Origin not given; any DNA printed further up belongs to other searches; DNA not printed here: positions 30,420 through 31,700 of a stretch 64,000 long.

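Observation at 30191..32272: T-box leader controlling an unknown 326-aa gene and a free-standing AlaX-type editing protein, just upstream of ileS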

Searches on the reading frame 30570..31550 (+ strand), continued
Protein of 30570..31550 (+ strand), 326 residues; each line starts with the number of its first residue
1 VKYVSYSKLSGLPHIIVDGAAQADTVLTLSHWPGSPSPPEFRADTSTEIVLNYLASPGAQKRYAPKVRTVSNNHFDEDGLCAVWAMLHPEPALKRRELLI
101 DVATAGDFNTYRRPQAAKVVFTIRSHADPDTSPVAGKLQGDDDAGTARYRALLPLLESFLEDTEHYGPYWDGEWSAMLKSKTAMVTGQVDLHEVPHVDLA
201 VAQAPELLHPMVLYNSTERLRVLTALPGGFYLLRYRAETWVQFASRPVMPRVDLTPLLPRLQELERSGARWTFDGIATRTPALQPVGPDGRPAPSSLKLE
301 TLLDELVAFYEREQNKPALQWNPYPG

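Call 40: fold_search(model_id=the predicted structure, library=pdb)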
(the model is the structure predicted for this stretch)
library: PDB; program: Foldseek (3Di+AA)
matches with E <= 10: 150; with E <= 0.001: 3
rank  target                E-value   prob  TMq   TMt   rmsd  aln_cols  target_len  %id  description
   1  8a8k_A                9.5e-05  1.00  0.32  0.32   9.6       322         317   11  PAP phosphatase from Methanothermococcus thermolithotrophicus refined to 3.1 A (released 2023-04-26)
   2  8a8k_B                1.3e-04  1.00  0.33  0.34   9.2       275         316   11  PAP phosphatase from Methanothermococcus thermolithotrophicus refined to 3.1 A (released 2023-04-26)
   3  5xt3_A                9.6e-04  0.98  0.30  0.29  11.3       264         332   10  The catalytic domain of GdpP with c-di-GMP (released 2018-01-31)
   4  5xsp_B                1.2e-03  0.97  0.29  0.29  11.5       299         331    9  The catalytic domain of GdpP with 5'-pApA (released 2018-01-31)
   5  9lq9                  2.8e-03  0.98  0.24  0.29  10.0       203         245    9  Crysral structure of NrN (released 2025-11-26)
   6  5o1u_B                4.2e-03  0.72  0.24  0.24  14.2       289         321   10  Structure of wildtype T.maritima PDE (TM1595) with AMP and Mn2+ (released 2017-10-25)
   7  5xsi_A                6.1e-03  0.90  0.29  0.29  11.2       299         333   10  The catalytic domain of GdpP (released 2018-01-31)
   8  9r99_A                6.1e-03  0.77  0.27  0.27  15.0       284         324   10  DhhP of Borrelia burgdorferi in complex with MD1252 (released 2026-01-21)
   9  9lqa                  6.8e-03  0.90  0.23  0.28  10.9       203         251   12  Crystal structure of NrN E21A in complex with SAM-AMP (released 2025-11-26)
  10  9lqb                  7.7e-03  0.90  0.23  0.28  10.8       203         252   12  Crystal structure of NrN E21A in complex with SAH-AMP (released 2025-11-26)
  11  9r7o_C                7.7e-03  0.69  0.27  0.27  12.7       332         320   11  DhhP of Borrelia burgdorferi in complex with AMP (released 2026-01-21)
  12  9lqc_A                9.8e-03  0.82  0.21  0.26  11.0       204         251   12  Crystal structure of NrN D119A in complex with SAH-AMP (released 2025-11-26)
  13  5xsp_A                9.8e-03  0.82  0.29  0.28  11.6       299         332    9  The catalytic domain of GdpP with 5'-pApA (released 2018-01-31)
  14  5o7f_A                9.8e-03  0.38  0.23  0.23  16.8       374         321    9  Structure of the inactive T.maritima PDE (TM1595) D80N D154N mutant with GMP and Mn2+ (released 2017-10-25)
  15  4ls9_A                1.1e-02  0.60  0.28  0.28  14.9       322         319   12  Structure of mycobacterial nrnA homolog reveals multifunctional nuclease activities (released 2014-07-16)
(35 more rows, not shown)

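Call 44: search_protein_families(library=pfam, alignment_id=A2, max_evalue=10)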
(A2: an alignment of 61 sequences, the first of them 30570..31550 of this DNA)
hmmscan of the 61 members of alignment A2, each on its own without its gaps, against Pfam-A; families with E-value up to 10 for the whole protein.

A. member 1, window:30570-31550:+ (326 aa): 1 family
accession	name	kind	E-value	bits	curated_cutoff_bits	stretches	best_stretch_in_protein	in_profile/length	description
PF20392.3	DUF6687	-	2.1e-80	270.8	27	1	2-316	4-334/339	Family of unknown function (DUF6687)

B. families by the number of members that match (of 61 scanned): 16 families
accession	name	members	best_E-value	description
PF20392.3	DUF6687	61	1.4e-88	Family of unknown function (DUF6687)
PF16247.11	DUF4904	4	0.018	Domain of unknown function (DUF4904)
PF14430.11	Imm1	3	0.0015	Immunity protein Imm1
PF04348.19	LppC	1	0.0053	LppC putative lipoprotein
PF24215.1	H_T_assoc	1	0.0063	Phage head to tail associated domain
PF09374.15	PG_binding_3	1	0.011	Predicted Peptidoglycan domain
PF24084.1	DUF7369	1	0.014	Domain of unknown function (DUF7369)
PF07081.18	DUF1349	1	0.015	Protein of unknown function (DUF1349)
PF22792.1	DUF7012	1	0.04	Domain of unknown function (DUF7012)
PF25354.1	Ig_NUP210_16th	1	0.079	NUP210-like, Ig-like domain 16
PF23063.1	CUB_M02D8_5_4th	1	0.091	M02D8_5-like, fourth CUB domain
PF13481.12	AAA_25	1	0.11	AAA domain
PF19185.5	DUF5867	1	0.14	Family of unknown function (DUF5867)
PF16756.11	PALB2_WD40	1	0.15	Partner and localizer of BRCA2 WD40 domain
PF03963.19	FlgD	1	0.17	Flagellar hook capping protein - N-terminal region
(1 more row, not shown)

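Call 55: search_protein_families(library=pfam, proteins=[P0138, P0149, P0177, P0167, P0173, P0228, P0241, P0190, P0221, P0235], max_evalue=0.01)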
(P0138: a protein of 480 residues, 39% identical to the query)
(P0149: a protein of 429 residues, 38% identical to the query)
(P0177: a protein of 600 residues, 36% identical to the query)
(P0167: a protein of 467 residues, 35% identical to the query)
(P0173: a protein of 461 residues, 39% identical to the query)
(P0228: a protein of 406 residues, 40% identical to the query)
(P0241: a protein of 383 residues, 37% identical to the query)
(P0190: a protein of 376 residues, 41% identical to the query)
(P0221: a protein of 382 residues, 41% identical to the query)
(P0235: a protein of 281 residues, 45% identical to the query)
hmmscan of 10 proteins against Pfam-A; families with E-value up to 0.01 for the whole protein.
P0138 (480 aa): 1 family
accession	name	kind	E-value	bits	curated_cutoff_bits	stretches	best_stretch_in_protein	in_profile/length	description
PF20392.3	DUF6687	-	1.2e-65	222.3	27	1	164-451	3-292/339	Family of unknown function (DUF6687)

P0149 (429 aa): 1 family
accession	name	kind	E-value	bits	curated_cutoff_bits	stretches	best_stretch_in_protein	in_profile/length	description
PF20392.3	DUF6687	-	2.7e-56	191.6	27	1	120-408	3-293/339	Family of unknown function (DUF6687)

P0177 (600 aa): 3 families
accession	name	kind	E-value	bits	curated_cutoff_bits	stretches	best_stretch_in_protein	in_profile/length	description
PF20392.3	DUF6687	-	1.1e-70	238.9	27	1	262-575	4-333/339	Family of unknown function (DUF6687)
PF00483.29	NTP_transferase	-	4.5e-24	85.8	21.2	1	19-241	2-239/245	Nucleotidyl transferase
PF12804.13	NTP_transf_3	-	1.1e-11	45.6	27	1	19-177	1-150/160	MobA-like NTP transferase domain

P0167 (467 aa): 2 families
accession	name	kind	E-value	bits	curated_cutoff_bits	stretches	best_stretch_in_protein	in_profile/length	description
PF20392.3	DUF6687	-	2.3e-66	224.7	27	1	13-318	9-328/339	Family of unknown function (DUF6687)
PF00355.32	Rieske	-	1.5e-11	44.5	20.3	1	380-449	15-84/88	Rieske [2Fe-2S] domain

P0173 (461 aa): 1 family
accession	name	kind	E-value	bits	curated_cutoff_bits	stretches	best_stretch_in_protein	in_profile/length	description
PF20392.3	DUF6687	-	2.6e-54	185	27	1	58-344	4-293/339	Family of unknown function (DUF6687)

P0228 (406 aa): 1 family
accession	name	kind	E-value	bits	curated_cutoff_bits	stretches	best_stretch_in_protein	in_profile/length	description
PF20392.3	DUF6687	-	1e-64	219.3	27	1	8-348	4-337/339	Family of unknown function (DUF6687)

P0241 (383 aa): 1 family
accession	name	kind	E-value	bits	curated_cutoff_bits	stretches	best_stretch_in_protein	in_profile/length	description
PF20392.3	DUF6687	-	4.9e-63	213.7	27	1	33-360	2-337/339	Family of unknown function (DUF6687)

P0190 (376 aa): 1 family
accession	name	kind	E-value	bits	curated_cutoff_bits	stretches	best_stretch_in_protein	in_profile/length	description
PF20392.3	DUF6687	-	5e-71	240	27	1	7-359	2-337/339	Family of unknown function (DUF6687)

P0221 (382 aa): 1 family
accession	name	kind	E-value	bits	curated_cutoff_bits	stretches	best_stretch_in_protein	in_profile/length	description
PF20392.3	DUF6687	-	4.4e-58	197.4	27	1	15-356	3-337/339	Family of unknown function (DUF6687)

P0235 (281 aa): 1 family
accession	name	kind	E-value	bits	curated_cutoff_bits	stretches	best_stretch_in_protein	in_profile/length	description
PF20392.3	DUF6687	-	1.4e-53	182.7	27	1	84-281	4-206/339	Family of unknown function (DUF6687)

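Call 62: find_encoding_contigs(protein=P0112, flank=8000, max_places=3)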
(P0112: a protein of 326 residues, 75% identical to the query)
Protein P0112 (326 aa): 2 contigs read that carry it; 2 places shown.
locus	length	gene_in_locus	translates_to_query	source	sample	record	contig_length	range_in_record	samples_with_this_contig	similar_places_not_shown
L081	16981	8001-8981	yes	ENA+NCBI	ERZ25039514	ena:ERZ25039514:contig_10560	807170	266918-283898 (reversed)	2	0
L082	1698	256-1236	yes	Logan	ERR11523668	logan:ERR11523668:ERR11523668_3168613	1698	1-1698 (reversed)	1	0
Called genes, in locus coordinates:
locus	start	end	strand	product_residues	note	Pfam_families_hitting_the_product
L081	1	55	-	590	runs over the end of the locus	PF00082:Peptidase_S8, PF13620:CarboxypepD_reg, PF13715:CarbopepD_reg_2 (weak)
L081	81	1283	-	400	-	PF00994:MoCF_biosynth, PF18146:CinA_KH, PF02464:CinA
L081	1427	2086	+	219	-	PF12710:HAD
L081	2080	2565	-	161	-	PF01648:ACPS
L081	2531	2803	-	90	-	-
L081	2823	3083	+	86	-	-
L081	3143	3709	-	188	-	PF00675:Peptidase_M16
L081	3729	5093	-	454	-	PF00675:Peptidase_M16, PF05193:Peptidase_M16_C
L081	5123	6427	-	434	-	PF03721:UDPG_MGDP_dh_N, PF00984:UDPG_MGDP_dh, PF03720:UDPG_MGDP_dh_C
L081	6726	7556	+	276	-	PF00753:Lactamase_B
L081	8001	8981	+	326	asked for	PF20392:DUF6687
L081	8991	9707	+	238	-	PF01411:tRNA-synt_2c, PF07973:tRNA_SAD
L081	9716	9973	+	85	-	-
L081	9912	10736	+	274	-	PF00133:tRNA-synt_1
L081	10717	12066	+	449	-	PF00133:tRNA-synt_1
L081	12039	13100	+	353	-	PF08264:Anticodon_1, PF19302:DUF5915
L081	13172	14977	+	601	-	PF00133:tRNA-synt_1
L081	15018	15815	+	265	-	PF08264:Anticodon_1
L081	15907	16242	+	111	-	-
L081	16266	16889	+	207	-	PF01252:Peptidase_A8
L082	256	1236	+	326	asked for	PF20392:DUF6687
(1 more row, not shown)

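Call 64: search_protein_families(library=ncbifam, proteins=[L081:13172-14977:+, L081:15018-15815:+], max_evalue=0.001)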
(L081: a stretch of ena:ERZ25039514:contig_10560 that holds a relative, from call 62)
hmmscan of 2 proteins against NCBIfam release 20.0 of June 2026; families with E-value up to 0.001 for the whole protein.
L081:13172-14977:+ (601 aa): 12 families
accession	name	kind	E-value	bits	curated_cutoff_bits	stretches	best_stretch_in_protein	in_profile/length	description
TIGR00392.1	ileS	equivalog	8.4e-79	265.7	621.4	2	7-408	4-428/861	isoleucine--tRNA ligase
NF000258.1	MupB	exception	2.3e-59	201.2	1900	2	20-409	14-406/1033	mupirocin-resistant isoleucine--tRNA ligase MupB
NF000257.1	MupA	exception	1.5e-54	185.2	1900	2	32-408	28-401/1024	mupirocin-resistant isoleucine--tRNA ligase MupA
NF009687.0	PRK13208.1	equivalog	5.8e-37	127.3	738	3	4-237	5-235/801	valine--tRNA ligase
TIGR00422.1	valS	equivalog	7.6e-35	120.1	612.1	2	13-236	9-234/863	valine--tRNA ligase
NF004349.1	PRK05729.1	equivalog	1.1e-24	86.7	704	2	13-237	8-230/860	valine--tRNA ligase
NF040702.1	ileS_w_GNAT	exception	3.1e-20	71.5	1999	1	33-245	43-272/1100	isoleucine--tRNA ligase, N-acetyltransferase domain-containing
NF011492.0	PRK14900.1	equivalog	2.6e-13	48.8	1783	1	143-238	152-246/1044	valine--tRNA ligase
NF008957.0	PRK12300.1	subfamily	1.2e-08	33.4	677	1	131-321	137-316/946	leucine--tRNA ligase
NF000540.1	alt_ValS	exception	6.8e-08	30.9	900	0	12-97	7-93/827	valine--tRNA ligase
TIGR00396.1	leuS_bact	equivalog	7.6e-06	24.3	548.4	0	413-437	414-438/843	leucine--tRNA ligase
TIGR00395.1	leuS_arch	equivalog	0.00069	17.7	648.5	0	130-320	129-309/938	leucine--tRNA ligase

L081:15018-15815:+ (265 aa): 7 families
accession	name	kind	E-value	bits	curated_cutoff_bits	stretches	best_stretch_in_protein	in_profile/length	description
TIGR00395.1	leuS_arch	equivalog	1.6e-06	26.4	648.5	1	1-94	704-799/938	leucine--tRNA ligase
TIGR00422.1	valS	equivalog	5.3e-06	24.7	612.1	1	49-99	679-728/863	valine--tRNA ligase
NF008957.0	PRK12300.1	subfamily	4.4e-05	21.6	677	1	3-97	709-805/946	leucine--tRNA ligase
NF000257.1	MupA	exception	4.9e-05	21.3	1900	1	46-98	738-787/1024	mupirocin-resistant isoleucine--tRNA ligase MupA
TIGR00392.1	ileS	equivalog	0.00011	20.5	621.4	1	46-101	766-822/861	isoleucine--tRNA ligase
NF009687.0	PRK13208.1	equivalog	0.00016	20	738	1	46-95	682-728/801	valine--tRNA ligase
NF000540.1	alt_ValS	exception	0.00075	17.6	900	1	44-91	718-766/827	valine--tRNA ligase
